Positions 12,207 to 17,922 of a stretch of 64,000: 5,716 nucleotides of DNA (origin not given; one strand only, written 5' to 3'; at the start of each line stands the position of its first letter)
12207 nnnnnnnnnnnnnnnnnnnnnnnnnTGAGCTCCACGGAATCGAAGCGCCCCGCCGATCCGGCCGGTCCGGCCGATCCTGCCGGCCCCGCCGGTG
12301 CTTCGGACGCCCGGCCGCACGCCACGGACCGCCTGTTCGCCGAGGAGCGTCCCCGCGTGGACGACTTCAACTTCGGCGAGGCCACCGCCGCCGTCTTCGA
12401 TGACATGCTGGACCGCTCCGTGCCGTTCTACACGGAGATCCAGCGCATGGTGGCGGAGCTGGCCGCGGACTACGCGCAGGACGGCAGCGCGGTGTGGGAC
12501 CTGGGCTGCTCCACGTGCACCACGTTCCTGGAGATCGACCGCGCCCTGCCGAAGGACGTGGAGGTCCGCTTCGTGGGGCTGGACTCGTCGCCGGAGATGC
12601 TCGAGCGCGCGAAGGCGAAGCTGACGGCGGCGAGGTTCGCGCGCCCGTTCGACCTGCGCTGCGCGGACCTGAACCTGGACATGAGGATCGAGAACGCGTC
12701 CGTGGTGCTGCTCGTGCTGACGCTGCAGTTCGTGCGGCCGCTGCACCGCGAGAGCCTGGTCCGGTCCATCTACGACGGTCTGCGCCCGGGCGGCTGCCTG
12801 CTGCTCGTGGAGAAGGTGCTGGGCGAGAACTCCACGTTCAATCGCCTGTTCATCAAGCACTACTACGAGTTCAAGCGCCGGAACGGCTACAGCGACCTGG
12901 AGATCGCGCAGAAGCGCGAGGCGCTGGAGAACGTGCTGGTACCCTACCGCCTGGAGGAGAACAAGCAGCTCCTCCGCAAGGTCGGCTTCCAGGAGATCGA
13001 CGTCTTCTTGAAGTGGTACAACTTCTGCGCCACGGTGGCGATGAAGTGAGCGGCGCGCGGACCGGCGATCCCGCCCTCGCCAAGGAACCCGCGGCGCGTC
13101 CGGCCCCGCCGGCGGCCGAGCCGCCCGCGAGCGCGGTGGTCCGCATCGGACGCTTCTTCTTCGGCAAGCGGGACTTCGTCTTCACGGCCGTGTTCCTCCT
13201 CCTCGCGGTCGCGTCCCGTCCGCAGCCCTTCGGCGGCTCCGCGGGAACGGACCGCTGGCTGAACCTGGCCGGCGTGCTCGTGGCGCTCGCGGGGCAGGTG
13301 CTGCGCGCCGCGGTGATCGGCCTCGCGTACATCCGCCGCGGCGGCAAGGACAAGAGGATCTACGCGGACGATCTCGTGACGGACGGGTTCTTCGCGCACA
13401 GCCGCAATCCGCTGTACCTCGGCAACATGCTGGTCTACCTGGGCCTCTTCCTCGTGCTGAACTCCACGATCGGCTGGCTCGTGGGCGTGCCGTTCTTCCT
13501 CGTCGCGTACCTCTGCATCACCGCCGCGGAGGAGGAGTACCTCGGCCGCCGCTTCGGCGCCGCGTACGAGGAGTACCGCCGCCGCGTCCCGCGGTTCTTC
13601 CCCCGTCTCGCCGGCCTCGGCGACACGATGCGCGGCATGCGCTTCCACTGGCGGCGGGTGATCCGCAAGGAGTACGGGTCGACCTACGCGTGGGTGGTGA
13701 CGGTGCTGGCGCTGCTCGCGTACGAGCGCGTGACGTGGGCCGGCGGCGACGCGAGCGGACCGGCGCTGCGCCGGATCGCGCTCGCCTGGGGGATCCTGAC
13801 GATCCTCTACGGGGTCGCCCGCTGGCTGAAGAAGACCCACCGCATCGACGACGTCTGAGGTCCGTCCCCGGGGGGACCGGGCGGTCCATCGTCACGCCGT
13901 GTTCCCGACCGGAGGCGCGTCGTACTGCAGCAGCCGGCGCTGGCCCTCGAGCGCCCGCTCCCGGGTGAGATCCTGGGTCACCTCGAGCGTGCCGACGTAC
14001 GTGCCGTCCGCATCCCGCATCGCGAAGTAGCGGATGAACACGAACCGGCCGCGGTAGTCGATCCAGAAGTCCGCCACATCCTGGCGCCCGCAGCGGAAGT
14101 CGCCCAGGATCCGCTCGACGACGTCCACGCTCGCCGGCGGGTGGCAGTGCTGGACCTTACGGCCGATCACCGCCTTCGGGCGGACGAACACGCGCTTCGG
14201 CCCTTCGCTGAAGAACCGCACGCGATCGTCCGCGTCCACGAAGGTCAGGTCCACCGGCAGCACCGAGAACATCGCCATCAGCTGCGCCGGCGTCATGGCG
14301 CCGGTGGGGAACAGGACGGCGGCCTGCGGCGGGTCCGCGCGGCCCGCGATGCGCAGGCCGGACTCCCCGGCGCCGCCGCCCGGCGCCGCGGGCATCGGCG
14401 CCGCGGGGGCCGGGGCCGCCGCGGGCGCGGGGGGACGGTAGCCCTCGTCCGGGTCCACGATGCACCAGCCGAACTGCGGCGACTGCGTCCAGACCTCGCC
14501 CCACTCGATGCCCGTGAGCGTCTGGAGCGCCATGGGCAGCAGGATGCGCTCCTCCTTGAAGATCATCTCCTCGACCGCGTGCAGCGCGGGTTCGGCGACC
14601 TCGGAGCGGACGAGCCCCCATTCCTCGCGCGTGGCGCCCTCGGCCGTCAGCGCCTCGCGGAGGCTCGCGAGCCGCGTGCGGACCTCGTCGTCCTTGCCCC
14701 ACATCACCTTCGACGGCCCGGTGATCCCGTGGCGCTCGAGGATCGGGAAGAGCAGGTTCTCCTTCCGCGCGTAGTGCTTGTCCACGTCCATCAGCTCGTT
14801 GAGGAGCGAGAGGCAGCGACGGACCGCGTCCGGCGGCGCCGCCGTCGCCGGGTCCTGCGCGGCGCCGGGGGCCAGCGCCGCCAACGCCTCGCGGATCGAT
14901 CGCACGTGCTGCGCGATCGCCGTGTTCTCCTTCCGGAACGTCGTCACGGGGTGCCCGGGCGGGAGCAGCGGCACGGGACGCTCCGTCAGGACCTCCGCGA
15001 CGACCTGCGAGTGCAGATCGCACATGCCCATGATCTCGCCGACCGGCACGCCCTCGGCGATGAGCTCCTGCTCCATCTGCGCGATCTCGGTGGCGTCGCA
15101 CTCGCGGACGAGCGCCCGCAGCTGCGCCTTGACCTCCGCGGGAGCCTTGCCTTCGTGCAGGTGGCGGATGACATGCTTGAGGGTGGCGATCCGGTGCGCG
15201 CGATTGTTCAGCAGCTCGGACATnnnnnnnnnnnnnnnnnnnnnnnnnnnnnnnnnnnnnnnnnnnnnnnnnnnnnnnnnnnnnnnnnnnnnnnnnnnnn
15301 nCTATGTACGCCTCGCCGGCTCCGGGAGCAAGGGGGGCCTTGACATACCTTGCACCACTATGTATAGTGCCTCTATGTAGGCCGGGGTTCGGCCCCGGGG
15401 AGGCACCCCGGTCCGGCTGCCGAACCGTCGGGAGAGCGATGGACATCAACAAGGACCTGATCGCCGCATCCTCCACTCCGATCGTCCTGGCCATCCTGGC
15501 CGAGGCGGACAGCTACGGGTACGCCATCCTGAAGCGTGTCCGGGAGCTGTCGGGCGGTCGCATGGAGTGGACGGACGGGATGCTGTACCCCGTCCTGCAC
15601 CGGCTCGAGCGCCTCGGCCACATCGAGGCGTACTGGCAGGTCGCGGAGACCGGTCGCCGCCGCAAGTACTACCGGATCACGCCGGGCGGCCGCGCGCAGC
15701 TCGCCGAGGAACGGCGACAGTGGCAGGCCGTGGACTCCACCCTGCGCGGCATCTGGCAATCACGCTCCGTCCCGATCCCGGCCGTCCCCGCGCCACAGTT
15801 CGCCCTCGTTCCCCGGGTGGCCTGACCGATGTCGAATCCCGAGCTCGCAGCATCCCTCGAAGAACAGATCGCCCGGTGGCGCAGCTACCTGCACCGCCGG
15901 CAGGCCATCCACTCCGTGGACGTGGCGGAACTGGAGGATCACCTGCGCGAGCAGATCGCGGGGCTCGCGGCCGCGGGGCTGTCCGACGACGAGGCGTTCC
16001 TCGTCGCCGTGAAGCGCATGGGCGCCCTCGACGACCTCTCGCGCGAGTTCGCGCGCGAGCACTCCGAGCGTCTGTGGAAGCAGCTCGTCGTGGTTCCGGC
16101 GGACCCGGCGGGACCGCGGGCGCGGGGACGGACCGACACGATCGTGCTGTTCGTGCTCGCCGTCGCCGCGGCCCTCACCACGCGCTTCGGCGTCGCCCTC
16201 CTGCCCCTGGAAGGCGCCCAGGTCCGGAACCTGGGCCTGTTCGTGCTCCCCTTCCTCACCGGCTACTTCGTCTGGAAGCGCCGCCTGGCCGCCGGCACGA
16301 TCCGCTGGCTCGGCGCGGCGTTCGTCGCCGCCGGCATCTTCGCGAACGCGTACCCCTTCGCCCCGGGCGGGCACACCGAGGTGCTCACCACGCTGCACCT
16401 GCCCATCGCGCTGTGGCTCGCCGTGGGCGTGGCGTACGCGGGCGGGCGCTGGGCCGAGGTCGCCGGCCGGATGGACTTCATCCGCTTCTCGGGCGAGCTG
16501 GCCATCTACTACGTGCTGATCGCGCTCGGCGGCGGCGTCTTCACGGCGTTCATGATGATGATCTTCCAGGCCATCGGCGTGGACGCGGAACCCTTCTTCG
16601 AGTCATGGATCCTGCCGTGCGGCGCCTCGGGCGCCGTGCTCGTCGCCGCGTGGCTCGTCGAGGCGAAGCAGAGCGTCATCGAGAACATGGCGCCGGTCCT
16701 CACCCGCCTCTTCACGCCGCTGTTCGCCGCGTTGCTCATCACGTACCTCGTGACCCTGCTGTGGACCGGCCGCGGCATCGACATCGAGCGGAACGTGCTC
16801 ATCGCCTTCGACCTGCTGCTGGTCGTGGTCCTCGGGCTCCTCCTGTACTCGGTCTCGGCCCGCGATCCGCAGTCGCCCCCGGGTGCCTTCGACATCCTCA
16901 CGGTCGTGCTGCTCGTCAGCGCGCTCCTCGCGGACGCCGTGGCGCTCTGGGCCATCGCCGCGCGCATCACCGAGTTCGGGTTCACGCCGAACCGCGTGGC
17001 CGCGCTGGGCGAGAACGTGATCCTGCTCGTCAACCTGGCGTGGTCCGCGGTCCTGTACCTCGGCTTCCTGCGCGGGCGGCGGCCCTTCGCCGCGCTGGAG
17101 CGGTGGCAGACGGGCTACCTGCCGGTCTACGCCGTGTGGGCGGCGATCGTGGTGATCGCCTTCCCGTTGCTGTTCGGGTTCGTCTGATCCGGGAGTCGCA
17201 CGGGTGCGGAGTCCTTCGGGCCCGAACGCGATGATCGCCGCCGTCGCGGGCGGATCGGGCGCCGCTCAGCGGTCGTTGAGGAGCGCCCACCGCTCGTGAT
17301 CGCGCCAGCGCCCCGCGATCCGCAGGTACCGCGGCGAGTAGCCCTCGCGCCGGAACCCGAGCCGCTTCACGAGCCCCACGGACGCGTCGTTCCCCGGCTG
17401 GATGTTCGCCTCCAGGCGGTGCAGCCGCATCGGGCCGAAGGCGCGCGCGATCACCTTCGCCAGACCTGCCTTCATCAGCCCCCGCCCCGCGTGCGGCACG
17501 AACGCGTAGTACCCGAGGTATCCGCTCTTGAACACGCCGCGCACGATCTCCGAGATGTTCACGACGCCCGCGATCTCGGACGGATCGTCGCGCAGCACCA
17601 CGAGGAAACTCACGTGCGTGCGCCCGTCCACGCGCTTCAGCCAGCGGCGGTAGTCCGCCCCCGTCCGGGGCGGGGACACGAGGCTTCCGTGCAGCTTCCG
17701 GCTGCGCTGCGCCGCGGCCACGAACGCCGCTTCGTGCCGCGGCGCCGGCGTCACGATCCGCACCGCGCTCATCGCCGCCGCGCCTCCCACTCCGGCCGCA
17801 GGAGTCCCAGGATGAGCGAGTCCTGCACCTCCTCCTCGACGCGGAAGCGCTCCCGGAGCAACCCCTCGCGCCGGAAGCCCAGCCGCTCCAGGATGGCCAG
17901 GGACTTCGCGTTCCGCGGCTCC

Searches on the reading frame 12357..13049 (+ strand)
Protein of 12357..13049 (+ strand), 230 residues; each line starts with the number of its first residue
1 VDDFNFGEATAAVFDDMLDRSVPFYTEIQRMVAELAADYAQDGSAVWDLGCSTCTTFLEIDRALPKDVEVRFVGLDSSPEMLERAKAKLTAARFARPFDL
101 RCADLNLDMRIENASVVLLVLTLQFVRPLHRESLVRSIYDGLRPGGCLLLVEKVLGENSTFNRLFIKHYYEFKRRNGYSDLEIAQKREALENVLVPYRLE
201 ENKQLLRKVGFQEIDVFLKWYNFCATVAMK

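Call 69: search_protein_families(library=pfam, proteins=[window:12357-13049:+], max_evalue=0.0001)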
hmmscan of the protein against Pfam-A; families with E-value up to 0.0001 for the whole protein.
window:12357-13049:+ (230 aa): 3 families
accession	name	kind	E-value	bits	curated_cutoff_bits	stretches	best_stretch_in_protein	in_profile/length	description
PF13649.12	Methyltransf_25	-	2.7e-11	44.4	27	1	46-146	1-97/97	Methyltransferase domain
PF08242.18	Methyltransf_12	-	6.3e-10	40.1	30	1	48-148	2-98/98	Methyltransferase domain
PF08241.18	Methyltransf_11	-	4.7e-09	37.2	21.2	1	48-149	2-94/95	Methyltransferase domain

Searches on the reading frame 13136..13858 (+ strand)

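Call 8: search_protein_families(library=pfam, proteins=[window:13136-13858:+], max_evalue=0.01)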
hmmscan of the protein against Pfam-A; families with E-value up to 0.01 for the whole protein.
window:13136-13858:+ (240 aa): 4 families
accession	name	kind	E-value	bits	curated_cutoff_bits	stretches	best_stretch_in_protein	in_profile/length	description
PF04191.18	PEMT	-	2.3e-10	41.3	25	1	77-142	39-104/105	Phospholipid methyltransferase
PF06966.17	DUF1295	-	4.4e-05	23.5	20.4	1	79-151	154-235/235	Protein of unknown function (DUF1295)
PF01222.22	ERG4_ERG24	-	0.00016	21.1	27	1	79-152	350-424/432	Ergosterol biosynthesis ERG4/ERG24 family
PF04140.19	ICMT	-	0.0043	17.9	24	0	78-136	33-93/95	Isoprenylcysteine carboxyl methyltransferase (ICMT) family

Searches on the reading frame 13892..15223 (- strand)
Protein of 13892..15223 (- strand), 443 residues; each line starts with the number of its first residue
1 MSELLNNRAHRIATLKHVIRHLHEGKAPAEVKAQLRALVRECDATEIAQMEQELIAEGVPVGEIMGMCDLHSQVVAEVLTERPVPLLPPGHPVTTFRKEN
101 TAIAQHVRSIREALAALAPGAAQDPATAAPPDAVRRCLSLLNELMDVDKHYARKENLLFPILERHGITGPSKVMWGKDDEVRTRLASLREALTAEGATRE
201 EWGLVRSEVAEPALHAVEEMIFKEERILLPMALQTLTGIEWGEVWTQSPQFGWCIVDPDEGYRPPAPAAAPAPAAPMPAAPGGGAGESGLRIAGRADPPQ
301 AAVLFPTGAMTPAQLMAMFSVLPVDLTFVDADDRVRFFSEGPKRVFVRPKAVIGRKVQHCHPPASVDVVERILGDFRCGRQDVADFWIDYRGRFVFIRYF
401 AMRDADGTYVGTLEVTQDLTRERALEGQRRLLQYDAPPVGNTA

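Call 8: search_protein_families(library=pfam, proteins=[window:13892-15223:-], max_evalue=0.01)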
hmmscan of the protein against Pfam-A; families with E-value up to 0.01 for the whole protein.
window:13892-15223:- (443 aa): 4 families
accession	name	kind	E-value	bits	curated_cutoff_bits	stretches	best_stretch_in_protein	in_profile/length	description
PF13596.12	PAS_10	-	2.2e-27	96.2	22.1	1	316-420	2-106/106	PAS domain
PF04282.18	DUF438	-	1.2e-20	73.6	25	1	15-79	1-65/67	Family of unknown function (DUF438)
PF01814.28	Hemerythrin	-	4.2e-16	60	25.3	1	91-232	1-127/127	Hemerythrin HHE cation binding domain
PF08448.16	PAS_4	-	4.6e-07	30.5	23.1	1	320-423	2-109/110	PAS fold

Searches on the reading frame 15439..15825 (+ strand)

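Call 8: search_protein_families(library=pfam, proteins=[window:15439-15825:+], max_evalue=0.01)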
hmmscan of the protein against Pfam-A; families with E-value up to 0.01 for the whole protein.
window:15439-15825:+ (128 aa): 2 families
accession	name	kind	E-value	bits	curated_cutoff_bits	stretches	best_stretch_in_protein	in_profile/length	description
PF03551.20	PadR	-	3.3e-24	85.1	27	1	16-90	1-75/75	Transcriptional regulator PadR-like family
PF13601.12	HTH_34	-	8.7e-05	23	27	1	16-90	5-71/80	Winged helix DNA-binding domain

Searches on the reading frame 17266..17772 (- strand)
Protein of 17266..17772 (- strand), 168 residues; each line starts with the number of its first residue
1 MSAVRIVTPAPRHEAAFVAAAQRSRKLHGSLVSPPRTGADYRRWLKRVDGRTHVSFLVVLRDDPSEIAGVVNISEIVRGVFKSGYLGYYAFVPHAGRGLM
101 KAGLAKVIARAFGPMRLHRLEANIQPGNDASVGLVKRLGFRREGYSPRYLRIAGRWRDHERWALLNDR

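Call 8: search_protein_families(library=pfam, proteins=[window:17266-17772:-], max_evalue=0.01)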
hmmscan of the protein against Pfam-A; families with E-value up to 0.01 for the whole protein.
window:17266-17772:- (168 aa): 3 families
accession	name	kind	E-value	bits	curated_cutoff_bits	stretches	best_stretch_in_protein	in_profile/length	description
PF13302.13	Acetyltransf_3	-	2.7e-14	54.5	25.4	1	9-141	7-138/138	Acetyltransferase (GNAT) domain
PF00583.31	Acetyltransf_1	-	3.6e-08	34.1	20.7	1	40-140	20-116/116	Acetyltransferase (GNAT) family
PF13420.13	Acetyltransf_4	-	0.0014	19.1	24.3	1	42-159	38-153/155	Acetyltransferase (GNAT) domain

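Call 68: search_protein_families(library=padloc, proteins=[window:17266-17772:-], max_evalue=0.001)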
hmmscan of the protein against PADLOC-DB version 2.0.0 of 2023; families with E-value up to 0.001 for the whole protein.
window:17266-17772:- (168 aa): 0 families
